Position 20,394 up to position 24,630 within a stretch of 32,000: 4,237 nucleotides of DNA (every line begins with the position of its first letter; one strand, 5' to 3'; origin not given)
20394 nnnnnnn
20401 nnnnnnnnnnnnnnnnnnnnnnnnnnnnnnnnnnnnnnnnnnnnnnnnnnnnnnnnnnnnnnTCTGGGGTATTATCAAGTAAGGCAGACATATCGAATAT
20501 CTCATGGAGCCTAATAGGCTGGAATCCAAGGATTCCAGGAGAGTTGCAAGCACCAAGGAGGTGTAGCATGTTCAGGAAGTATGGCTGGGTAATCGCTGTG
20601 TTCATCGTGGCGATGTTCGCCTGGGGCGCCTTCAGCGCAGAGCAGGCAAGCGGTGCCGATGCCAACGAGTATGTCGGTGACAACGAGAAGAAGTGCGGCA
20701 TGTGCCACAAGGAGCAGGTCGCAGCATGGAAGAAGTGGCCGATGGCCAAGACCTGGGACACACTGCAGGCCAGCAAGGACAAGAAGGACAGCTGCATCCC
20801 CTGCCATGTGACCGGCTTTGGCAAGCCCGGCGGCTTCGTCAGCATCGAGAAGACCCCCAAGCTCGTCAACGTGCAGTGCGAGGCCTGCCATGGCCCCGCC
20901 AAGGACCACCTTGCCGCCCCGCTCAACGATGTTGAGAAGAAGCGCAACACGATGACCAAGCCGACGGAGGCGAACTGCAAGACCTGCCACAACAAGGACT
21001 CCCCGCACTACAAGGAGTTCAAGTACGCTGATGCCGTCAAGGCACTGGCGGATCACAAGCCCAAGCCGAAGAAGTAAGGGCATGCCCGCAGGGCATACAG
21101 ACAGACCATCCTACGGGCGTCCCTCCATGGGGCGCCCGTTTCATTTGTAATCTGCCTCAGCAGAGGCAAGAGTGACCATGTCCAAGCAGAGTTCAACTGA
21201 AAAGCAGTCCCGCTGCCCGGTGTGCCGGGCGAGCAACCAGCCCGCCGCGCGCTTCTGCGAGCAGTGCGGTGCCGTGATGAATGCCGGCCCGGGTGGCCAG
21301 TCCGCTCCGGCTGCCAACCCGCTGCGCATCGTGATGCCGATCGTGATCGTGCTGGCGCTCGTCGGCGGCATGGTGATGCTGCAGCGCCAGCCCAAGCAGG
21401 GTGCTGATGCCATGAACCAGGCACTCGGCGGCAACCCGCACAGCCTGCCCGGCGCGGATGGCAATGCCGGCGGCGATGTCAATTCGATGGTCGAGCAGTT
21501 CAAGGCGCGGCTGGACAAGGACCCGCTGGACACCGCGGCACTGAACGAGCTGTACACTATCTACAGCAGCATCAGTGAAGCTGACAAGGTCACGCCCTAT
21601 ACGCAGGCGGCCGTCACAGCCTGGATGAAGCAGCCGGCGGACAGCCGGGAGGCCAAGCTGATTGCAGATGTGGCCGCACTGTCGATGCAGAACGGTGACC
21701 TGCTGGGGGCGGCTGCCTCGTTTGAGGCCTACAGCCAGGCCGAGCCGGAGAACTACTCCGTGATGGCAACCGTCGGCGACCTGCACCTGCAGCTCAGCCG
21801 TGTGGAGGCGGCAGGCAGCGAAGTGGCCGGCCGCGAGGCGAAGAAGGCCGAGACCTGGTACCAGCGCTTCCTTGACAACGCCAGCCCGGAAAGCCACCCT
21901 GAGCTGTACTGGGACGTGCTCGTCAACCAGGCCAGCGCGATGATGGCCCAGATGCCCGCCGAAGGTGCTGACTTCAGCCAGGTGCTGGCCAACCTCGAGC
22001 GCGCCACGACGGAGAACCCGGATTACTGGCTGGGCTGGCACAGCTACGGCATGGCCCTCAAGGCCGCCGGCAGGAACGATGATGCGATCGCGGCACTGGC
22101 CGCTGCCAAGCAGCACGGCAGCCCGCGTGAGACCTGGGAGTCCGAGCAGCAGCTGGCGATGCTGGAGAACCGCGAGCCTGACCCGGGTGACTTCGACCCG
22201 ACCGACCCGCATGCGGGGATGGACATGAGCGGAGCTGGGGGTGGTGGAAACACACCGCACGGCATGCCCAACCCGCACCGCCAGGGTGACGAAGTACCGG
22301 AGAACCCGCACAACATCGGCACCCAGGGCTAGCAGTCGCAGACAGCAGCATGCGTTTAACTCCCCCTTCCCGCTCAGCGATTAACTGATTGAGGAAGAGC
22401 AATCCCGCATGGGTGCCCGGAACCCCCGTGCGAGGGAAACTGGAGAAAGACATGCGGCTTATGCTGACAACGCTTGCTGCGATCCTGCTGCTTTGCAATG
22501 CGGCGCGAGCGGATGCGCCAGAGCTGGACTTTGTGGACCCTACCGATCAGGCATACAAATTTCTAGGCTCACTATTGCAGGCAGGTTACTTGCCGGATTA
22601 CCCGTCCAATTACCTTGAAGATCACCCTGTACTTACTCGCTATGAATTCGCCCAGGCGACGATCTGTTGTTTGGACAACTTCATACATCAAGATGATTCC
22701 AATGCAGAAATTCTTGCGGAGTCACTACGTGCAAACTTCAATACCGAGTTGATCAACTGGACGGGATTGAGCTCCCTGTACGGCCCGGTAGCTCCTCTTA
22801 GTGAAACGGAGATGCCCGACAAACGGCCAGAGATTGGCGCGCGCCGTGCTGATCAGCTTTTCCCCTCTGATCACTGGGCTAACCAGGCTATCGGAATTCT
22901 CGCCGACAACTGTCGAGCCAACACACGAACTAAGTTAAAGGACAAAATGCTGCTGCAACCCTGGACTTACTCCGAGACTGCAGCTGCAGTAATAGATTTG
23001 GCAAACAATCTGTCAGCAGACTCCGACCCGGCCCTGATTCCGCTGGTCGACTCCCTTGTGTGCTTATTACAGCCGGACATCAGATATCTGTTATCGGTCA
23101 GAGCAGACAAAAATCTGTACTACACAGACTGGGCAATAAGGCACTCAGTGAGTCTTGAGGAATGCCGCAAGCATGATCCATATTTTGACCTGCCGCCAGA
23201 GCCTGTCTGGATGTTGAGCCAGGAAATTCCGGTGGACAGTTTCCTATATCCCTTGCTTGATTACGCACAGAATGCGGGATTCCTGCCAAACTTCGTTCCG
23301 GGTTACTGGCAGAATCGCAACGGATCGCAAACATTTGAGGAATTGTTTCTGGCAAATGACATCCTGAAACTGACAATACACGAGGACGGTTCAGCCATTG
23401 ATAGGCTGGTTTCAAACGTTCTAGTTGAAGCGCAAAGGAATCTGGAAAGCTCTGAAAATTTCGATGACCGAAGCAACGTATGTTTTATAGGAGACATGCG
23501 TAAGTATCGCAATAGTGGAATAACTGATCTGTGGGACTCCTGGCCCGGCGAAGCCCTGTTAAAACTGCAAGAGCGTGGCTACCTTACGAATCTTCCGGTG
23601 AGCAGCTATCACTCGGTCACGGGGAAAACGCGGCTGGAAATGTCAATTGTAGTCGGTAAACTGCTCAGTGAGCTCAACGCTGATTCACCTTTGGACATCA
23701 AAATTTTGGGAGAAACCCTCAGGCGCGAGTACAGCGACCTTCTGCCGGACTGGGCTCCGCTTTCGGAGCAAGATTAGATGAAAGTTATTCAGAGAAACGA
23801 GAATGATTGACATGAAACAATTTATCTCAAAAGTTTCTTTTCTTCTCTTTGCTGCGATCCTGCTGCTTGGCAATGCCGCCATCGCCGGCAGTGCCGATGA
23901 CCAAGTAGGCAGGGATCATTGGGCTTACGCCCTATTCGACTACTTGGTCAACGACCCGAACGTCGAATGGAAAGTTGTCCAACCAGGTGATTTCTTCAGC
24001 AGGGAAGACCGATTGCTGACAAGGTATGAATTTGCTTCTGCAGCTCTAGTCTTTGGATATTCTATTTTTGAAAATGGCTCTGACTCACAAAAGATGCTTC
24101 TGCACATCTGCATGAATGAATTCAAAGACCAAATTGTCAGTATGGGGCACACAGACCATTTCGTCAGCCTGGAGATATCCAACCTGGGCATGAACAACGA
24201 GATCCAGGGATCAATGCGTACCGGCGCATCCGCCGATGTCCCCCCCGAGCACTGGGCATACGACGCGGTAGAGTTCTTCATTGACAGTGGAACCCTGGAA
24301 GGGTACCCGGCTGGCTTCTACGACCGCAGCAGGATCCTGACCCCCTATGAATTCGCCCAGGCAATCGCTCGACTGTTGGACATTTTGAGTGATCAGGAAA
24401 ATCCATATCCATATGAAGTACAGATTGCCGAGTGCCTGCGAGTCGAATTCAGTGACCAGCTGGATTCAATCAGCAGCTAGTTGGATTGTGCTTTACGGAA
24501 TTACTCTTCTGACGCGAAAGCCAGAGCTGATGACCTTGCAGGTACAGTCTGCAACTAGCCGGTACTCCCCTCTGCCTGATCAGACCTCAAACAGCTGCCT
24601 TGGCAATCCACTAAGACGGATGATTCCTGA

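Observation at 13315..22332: Candidate undescribed porin-cytochrome electron conduit with mtrC-mtrA-mtrB-like gene order in an SLH-tethered outer membrane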

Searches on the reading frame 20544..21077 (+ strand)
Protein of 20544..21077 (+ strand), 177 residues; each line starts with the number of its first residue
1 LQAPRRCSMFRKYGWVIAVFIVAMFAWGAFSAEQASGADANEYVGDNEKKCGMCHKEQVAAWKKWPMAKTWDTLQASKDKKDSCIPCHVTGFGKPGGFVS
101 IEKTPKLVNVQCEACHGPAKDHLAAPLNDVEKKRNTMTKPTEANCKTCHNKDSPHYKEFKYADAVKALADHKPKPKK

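Call 4: search_protein_families(library=pfam, proteins=[window:20544-21077:+], max_evalue=0.1)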
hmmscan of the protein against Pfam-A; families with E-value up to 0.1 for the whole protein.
window:20544-21077:+ (177 aa): 10 families
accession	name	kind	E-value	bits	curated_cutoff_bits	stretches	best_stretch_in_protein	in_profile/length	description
PF13435.11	Cytochrome_C554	-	5.1e-19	69.4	20.8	1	50-117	1-84/84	Cytochrome c554 and c-prime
PF14522.11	Cytochrome_C7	-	1.8e-07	31.3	24.8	2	42-116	7-66/67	Cytochrome c7 and related cytochrome c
PF22113.1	Mtrc-MtrF_II-IV_dom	-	2.4e-07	30.9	30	2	109-153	81-133/176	Outer membrane cytochrome MtrC/MtrF-like, domains II/IV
PF14537.11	Cytochrom_c3_2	-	3.4e-06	27.9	25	1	104-153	21-68/79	Cytochrome c3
PF13442.11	Cytochrome_CBB3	-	0.0087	16.8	27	0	106-134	8-34/68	Cytochrome C oxidase, cbb3-type, subunit III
PF09699.15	Paired_CXXCH_1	-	0.011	15.9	20.6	0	109-152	5-39/41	Doubled CXXCH motif (Paired_CXXCH_1)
PF03264.19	Cytochrom_NNT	-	0.029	14.5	24.1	1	41-88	118-164/174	NapC/NirT cytochrome c family, N-terminal region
PF23392.1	DUF7101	-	0.035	14.6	27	0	95-151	20-79/96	Domain of unknown function (DUF7101)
PF10831.14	DUF2556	-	0.044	14.2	27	0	9-28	1-19/53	Protein of unknown function (DUF2556)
PF22297.1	PccH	-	0.089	13.3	24.4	0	140-163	9-32/133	PccH Cytochrome c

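Call 6: search_protein_families(library=ncbifam, proteins=[window:20544-21077:+], max_evalue=0.1)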
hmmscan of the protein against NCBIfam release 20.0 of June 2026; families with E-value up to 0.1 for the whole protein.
window:20544-21077:+ (177 aa): 9 families
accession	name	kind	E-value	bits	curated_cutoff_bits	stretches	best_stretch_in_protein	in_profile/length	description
NF041198.1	UshA_like_PCGU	equivalog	3.5e-27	95.2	275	1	36-161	398-518/519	UshA-like (seleno)protein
NF043010.1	Cyt554_Nsmonas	equivalog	2.2e-13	50.2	400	1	18-122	8-121/238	cytochrome c-550 CycA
TIGR03508.1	decahem_SO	subfamily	2e-06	27.5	192.2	1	82-153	3-81/258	DmsE family decaheme c-type cytochrome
NF041028.1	decahem_GSU2203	exception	1.5e-05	24.3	325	1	108-157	66-117/317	GSU2203 family decaheme c-type cytochrome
NF045713.1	CxxCH_16_HmcA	equivalog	8.1e-05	21.4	400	1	81-169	318-408/541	sulfate respiration complex hexadecaheme cytochrome HmcA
TIGR03153.1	cytochr_NrfH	equivalog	0.0011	19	134.2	0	73-122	20-64/138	cytochrome c nitrite reductase small subunit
TIGR01905.1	paired_CXXCH_1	subfamily_domain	0.0018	18.1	25.2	0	111-120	8-17/41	doubled CXXCH domain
NF041895.1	choice_anch_V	domain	0.031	14.3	42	0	31-57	9-33/150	choice-of-anchor V domain-containing protein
TIGR01904.2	GSu_C4xC__C2xCH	domain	0.043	13.6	27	0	131-155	38-62/73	CxxxxCH/CxxCH domain c-type cytochrome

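Call 40: search_solved_structures(query=window:20544-21077:+, max_evalue=1, show_alignments=2)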
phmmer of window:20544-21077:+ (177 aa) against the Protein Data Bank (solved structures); distinct sequences matched with E-value up to 1: 8.
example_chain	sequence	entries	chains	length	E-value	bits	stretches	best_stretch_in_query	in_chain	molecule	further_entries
1bvb_A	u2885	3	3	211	1.6e-10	44.3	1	47-122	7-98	CYTOCHROME C-554 | CYTOCHROME C554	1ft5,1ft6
6i5b_A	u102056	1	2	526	2.7e-06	30.6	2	58-152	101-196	Uncharacterized protein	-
6qvm_A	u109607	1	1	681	0.0045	20.1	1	82-164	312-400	Multiheme cytochrome cf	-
6r2q_A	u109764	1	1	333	0.019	18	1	79-153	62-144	Cystathionine beta-synthase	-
2a1r_A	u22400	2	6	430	0.084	15.9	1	33-139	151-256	Poly(A)-specific ribonuclease PARN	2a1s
8snh_G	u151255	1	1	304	0.17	14.9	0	85-119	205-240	Cbb3-type cytochrome c oxidase subunit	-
1d4d_A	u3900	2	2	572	0.22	14.5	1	82-167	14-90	FLAVOCYTOCHROME C FUMARATE REDUCTASE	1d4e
1d4c_A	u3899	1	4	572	0.22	14.5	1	82-167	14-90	FLAVOCYTOCHROME C FUMARATE REDUCTASE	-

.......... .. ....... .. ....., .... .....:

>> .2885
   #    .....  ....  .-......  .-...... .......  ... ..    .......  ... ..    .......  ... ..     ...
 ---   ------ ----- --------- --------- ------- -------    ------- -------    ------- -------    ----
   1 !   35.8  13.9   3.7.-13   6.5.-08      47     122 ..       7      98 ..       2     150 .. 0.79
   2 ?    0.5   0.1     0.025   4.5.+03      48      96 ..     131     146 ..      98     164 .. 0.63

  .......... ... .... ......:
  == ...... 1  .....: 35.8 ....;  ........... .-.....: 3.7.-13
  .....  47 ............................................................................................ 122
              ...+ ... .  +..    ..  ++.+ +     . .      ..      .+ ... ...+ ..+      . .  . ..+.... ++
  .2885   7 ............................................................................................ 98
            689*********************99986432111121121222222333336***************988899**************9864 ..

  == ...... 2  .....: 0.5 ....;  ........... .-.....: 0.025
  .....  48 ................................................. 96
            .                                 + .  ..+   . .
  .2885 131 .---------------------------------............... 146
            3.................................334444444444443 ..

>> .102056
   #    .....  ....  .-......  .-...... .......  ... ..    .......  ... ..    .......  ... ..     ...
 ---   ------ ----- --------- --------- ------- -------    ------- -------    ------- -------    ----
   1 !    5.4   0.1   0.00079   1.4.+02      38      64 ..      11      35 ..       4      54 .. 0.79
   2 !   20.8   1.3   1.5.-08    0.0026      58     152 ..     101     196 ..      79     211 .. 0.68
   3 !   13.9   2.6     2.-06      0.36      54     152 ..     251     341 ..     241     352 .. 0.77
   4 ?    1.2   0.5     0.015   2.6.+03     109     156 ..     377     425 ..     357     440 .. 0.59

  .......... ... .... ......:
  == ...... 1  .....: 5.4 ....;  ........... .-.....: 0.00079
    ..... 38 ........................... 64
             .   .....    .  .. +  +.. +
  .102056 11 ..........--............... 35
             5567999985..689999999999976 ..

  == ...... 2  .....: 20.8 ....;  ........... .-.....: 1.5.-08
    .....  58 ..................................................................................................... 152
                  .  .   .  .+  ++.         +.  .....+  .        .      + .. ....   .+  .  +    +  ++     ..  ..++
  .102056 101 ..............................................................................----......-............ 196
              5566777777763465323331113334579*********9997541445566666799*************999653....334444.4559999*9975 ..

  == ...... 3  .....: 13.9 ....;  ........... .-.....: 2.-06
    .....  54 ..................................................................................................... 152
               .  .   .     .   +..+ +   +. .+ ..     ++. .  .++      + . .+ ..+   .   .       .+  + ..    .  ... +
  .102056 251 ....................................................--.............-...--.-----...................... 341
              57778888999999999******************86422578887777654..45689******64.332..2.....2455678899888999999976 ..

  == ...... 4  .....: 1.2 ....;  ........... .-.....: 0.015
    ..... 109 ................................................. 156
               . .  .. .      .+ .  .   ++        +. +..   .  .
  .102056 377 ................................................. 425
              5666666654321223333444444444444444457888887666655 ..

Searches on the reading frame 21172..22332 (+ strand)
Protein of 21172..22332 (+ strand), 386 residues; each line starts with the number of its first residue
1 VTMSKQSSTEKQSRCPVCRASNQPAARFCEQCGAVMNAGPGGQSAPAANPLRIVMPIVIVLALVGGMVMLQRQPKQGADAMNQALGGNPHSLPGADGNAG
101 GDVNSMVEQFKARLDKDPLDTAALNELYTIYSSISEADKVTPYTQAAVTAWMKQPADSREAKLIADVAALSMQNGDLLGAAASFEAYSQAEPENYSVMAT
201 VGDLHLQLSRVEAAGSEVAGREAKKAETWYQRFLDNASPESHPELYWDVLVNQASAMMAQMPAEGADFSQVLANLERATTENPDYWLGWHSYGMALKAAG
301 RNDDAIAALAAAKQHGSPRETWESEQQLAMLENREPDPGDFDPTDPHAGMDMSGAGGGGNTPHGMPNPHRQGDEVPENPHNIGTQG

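Call 4: search_protein_families(library=pfam, proteins=[window:21172-22332:+], max_evalue=0.1)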
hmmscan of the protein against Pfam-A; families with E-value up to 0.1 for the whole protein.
window:21172-22332:+ (386 aa): 13 families
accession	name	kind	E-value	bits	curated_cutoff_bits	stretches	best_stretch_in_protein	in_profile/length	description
PF13428.12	TPR_14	-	2.5e-07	31.1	23.5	1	288-323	3-39/44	Tetratricopeptide repeat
PF14559.12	TPR_19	-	8.7e-07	29.6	25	2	172-216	2-46/68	Tetratricopeptide repeat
PF25064.1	ARM_TT21_5th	-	1.3e-05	25.9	27.8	0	253-317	2-66/117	TT21 fifth ARM repeats domain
PF13432.12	TPR_16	-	3.7e-05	24.5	32.7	2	272-313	17-58/65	Tetratricopeptide repeat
PF13240.11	Zn_Ribbon_1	-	4e-05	23.7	25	1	15-34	2-21/23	zinc-ribbon domain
PF13371.12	TPR_9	-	0.00023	21.6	35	1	158-194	26-62/73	Tetratricopeptide repeat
PF12773.13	DZR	-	0.00032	21.3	27.3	1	12-33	24-45/45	Double zinc ribbon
PF13431.12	TPR_17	-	0.0035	18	24.4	1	276-307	3-34/34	Tetratricopeptide repeat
PF05430.17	Methyltransf_30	-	0.017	15.4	22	1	185-260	12-82/124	S-adenosyl-L-methionine-dependent methyltransferase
PF24463.1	DUF7577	-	0.031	14.3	28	1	13-34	3-24/27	Domain of unknown function (DUF7577)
PF00641.23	Zn_ribbon_RanBP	-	0.045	13.5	27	1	15-35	7-27/30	Zn-finger in Ran binding protein and others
PF18912.6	DZR_2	-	0.051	13.9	27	1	14-35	9-30/56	Double zinc ribbon domain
PF13248.11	Zn_ribbon_3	-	0.073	13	27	0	14-36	4-26/26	zinc-ribbon domain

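Call 6: search_protein_families(library=ncbifam, proteins=[window:21172-22332:+], max_evalue=0.1)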
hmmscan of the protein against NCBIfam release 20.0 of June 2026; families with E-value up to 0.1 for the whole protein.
window:21172-22332:+ (386 aa): 3 families
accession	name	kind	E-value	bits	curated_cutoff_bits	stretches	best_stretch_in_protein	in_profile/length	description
NF033762.1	social_mot_Tgl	equivalog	0.00074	18.9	225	1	267-311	151-195/252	social motility TPR repeat lipoprotein Tgl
TIGR02917.1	PEP_TPR_lipo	equivalog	0.0018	16.2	312.2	1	99-218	613-726/899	XrtA/PEP-CTERM system TPR-repeat protein PrsT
NF040959.1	MamA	equivalog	0.023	14.2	200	0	265-312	118-165/204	magnetosome protein MamA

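Call 71: search_solved_structures(query=window:21172-22332:+, max_evalue=1)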
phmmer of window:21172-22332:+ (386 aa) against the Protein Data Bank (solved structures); distinct sequences matched with E-value up to 1: 7.
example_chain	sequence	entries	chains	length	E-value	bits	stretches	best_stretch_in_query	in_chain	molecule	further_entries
7obi_A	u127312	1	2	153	0.00023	23.8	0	100-148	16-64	CTPR-rv4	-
9gzg_A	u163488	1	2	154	0.098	15.2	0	100-149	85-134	Engineered CTPR protein with glutamic acids for conductivity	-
6eou_A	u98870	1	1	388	0.23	13.9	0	166-214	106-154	UDP-N-acetylglucosamine--peptide N-acetylglucosaminyltransferase 110 kDa subunit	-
1w3b_A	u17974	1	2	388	0.26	13.7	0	166-214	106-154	UDP-N-ACETYLGLUCOSAMINE--PEPTIDE N-ACETYLGLUCOSAMINYLTRANSFERASE 110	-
2vyi_A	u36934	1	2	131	0.27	13.7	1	264-335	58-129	SGTA PROTEIN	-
2cr8_A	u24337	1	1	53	0.41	13.1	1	5-36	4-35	Mdm4 protein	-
6b85_J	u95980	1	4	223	0.51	12.8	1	56-215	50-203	TMHC4_R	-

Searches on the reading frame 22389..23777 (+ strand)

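Call 4: search_protein_families(library=pfam, proteins=[window:22389-23777:+], max_evalue=0.1)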
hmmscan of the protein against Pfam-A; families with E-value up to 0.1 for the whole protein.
window:22389-23777:+ (462 aa): 0 families

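Call 6: search_protein_families(library=ncbifam, proteins=[window:22389-23777:+], max_evalue=0.1)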
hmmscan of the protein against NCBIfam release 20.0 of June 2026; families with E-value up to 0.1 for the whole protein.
window:22389-23777:+ (462 aa): 1 family
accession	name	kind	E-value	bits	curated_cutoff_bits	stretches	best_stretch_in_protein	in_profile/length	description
NF033921.0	por_somb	subfamily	0.00084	18.1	100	1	45-98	6-60/485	iron uptake porin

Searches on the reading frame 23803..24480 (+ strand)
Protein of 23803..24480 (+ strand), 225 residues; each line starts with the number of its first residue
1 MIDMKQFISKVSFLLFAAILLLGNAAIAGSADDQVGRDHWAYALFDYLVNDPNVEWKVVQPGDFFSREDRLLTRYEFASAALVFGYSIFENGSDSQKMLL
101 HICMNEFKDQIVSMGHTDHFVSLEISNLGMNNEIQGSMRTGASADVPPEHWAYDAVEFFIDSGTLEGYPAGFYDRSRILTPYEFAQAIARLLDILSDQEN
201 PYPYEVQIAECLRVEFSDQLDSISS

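Call 4: search_protein_families(library=pfam, proteins=[window:23803-24480:+], max_evalue=0.1)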
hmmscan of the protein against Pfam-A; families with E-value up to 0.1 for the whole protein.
window:23803-24480:+ (225 aa): 0 families

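Call 6: search_protein_families(library=ncbifam, proteins=[window:23803-24480:+], max_evalue=0.1)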
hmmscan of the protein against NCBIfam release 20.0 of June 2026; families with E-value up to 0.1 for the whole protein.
window:23803-24480:+ (225 aa): 1 family
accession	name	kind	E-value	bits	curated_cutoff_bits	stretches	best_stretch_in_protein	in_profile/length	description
NF033921.0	por_somb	subfamily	2.6e-07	29.7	100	1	144-193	8-58/485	iron uptake porin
